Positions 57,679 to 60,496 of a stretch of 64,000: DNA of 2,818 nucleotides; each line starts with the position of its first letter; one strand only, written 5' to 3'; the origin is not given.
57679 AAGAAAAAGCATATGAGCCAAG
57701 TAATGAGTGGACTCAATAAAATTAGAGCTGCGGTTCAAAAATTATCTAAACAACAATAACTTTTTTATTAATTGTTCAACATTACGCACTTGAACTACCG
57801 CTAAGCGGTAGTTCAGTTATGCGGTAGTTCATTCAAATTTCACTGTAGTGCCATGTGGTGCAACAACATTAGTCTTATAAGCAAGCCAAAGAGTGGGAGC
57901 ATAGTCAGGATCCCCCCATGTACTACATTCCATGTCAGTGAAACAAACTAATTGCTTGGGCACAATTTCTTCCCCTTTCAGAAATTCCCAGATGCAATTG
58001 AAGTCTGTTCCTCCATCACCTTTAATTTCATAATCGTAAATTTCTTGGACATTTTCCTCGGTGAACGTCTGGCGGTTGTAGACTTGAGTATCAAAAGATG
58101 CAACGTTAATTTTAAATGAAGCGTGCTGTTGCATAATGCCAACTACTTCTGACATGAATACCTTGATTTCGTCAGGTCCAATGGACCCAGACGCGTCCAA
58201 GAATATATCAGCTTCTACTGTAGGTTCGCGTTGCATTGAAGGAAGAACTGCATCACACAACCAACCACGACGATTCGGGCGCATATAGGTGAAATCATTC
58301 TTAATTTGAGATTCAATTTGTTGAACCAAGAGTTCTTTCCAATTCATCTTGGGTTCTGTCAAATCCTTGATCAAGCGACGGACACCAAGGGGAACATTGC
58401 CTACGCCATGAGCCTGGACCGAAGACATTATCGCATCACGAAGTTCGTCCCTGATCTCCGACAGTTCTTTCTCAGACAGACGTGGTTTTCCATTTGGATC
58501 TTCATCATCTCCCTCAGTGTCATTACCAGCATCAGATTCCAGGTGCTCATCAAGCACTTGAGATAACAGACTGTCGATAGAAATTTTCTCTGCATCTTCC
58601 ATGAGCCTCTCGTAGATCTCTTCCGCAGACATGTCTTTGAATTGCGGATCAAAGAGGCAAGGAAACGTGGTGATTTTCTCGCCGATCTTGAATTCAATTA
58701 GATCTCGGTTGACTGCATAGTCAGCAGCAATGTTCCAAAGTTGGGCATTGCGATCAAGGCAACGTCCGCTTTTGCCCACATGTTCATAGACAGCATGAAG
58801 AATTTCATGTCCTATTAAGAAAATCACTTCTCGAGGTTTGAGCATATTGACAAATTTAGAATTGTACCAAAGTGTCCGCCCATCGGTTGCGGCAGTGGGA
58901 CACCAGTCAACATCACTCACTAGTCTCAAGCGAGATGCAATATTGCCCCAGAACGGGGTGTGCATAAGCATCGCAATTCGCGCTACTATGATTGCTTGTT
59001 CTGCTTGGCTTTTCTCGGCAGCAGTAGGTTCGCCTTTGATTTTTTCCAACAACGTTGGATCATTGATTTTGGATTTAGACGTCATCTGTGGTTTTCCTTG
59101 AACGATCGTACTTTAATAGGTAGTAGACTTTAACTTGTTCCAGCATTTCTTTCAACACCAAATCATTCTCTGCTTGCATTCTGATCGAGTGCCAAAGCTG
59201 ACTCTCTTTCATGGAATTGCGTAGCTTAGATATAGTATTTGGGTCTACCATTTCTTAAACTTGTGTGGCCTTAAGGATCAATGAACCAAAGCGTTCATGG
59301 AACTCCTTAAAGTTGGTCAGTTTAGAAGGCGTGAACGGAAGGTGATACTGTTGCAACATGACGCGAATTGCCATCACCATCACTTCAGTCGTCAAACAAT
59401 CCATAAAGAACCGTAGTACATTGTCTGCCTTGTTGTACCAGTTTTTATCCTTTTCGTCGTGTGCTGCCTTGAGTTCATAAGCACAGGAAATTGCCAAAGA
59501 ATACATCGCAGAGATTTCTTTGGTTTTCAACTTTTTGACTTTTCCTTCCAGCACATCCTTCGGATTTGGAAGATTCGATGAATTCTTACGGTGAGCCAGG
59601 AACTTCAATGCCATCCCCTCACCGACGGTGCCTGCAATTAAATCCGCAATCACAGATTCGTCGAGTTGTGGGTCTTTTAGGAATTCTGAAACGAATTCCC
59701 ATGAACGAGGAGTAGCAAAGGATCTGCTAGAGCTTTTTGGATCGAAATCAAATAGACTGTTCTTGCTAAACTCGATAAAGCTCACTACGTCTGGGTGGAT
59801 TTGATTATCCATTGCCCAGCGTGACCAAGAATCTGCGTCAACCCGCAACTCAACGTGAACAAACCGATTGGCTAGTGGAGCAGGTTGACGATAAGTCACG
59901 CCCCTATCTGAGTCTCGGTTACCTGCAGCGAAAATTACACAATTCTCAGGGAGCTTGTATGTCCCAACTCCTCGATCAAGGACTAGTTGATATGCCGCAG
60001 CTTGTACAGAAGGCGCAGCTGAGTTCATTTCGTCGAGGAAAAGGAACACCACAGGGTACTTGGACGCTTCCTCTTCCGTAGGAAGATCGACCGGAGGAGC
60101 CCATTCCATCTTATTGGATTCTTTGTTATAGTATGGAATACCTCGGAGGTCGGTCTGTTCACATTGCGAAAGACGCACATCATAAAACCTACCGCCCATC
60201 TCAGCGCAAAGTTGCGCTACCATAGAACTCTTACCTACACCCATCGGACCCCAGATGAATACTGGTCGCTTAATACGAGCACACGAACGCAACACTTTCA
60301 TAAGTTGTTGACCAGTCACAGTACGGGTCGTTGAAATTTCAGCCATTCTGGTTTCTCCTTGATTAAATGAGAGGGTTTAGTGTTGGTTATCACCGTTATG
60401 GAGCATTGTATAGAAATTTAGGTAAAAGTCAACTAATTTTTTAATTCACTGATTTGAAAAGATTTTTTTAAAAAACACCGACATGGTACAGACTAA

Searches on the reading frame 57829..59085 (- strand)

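Call 8: search_protein_families(library=phrogs, proteins=[window:57829-59085:-], max_evalue=0.00001)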
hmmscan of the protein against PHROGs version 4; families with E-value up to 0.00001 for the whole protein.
window:57829-59085:- (418 aa): 2 families
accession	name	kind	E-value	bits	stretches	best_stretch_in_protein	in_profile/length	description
phrog_1314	-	DNA, RNA and nucleotide metabolism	3.6e-99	333.5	1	22-418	5-391/394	HNH endonuclease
phrog_30358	-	unknown function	1.3e-09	39.3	1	235-413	19-195/204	-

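Call 9: search_protein_families(library=pfam, proteins=[window:57829-59085:-], max_evalue=0.00001)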
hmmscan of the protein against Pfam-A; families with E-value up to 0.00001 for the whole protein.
window:57829-59085:- (418 aa): 2 families
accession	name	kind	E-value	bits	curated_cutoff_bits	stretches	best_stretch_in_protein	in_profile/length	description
PF13203.12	DUF2201_N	-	3.9e-34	118.9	23.2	1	34-283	8-269/271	Putative metallopeptidase domain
PF09967.15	DUF2201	-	8e-18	65.2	26.4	1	294-416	3-121/123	VWA-like domain (DUF2201)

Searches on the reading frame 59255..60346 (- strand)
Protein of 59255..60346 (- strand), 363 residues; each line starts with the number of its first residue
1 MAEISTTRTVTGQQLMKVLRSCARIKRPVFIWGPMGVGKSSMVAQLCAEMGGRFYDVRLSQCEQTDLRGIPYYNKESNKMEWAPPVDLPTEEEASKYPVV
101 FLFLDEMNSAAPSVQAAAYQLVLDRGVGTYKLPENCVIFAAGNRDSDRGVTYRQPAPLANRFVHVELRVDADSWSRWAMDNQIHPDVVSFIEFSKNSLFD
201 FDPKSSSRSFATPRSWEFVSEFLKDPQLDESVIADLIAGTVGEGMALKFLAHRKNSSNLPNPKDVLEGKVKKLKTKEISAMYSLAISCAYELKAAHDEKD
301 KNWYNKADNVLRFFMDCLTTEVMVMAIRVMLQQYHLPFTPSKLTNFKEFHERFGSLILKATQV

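Call 8: search_protein_families(library=phrogs, proteins=[window:59255-60346:-], max_evalue=0.00001)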
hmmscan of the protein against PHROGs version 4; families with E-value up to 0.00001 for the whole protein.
window:59255-60346:- (363 aa): 4 families
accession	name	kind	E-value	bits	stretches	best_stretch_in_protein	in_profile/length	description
phrog_1297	-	other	1.4e-101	341.1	1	5-357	4-353/356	ATPase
phrog_16335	-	other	6.2e-30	105.3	1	1-180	1-180/267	ATPase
phrog_249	-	moron, auxiliary metabolic gene and host takeover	4.3e-10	40.5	1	15-126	118-220/380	porphyrin biosynthesis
phrog_168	-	DNA, RNA and nucleotide metabolism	2.2e-06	28.6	0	25-167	42-156/314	clamp loader of DNA polymerase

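Call 9: search_protein_families(library=pfam, proteins=[window:59255-60346:-], max_evalue=0.00001)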
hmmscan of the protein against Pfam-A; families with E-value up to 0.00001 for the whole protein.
window:59255-60346:- (363 aa): 1 family
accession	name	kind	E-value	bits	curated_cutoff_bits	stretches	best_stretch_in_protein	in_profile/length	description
PF00004.35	AAA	-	1.9e-06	28.8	21.2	1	30-144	2-110/131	ATPase family associated with various cellular activities (AAA)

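Call 55: find_encoding_contigs(protein=window:59255-60346:-, flank=10000, max_places=4)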
Protein window:59255-60346:- (363 aa): 2 contigs read that carry it; 1 place shown.
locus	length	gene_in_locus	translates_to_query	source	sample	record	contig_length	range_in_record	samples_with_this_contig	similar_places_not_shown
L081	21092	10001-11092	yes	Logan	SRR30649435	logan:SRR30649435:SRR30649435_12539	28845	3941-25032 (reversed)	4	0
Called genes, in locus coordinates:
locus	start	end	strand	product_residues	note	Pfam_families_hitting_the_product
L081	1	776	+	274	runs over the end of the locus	-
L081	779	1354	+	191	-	PF22769:DCD, PF00692:dUTPase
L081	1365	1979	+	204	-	PF00929:RNase_T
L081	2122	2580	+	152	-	PF00156:Pribosyltran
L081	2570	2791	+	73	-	PF19668:DUF6171 (weak)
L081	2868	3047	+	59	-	-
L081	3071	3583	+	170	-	-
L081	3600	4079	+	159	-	-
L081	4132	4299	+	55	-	PF06945:DUF1289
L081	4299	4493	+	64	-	-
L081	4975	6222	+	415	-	PF19782:DUF6267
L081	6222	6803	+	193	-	PF01467:CTP_transf_like (weak)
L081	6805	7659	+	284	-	-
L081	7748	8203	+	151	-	PF00011:HSP20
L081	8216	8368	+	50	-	-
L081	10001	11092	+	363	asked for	PF13191:AAA_16 (faint), PF00004:AAA (weak)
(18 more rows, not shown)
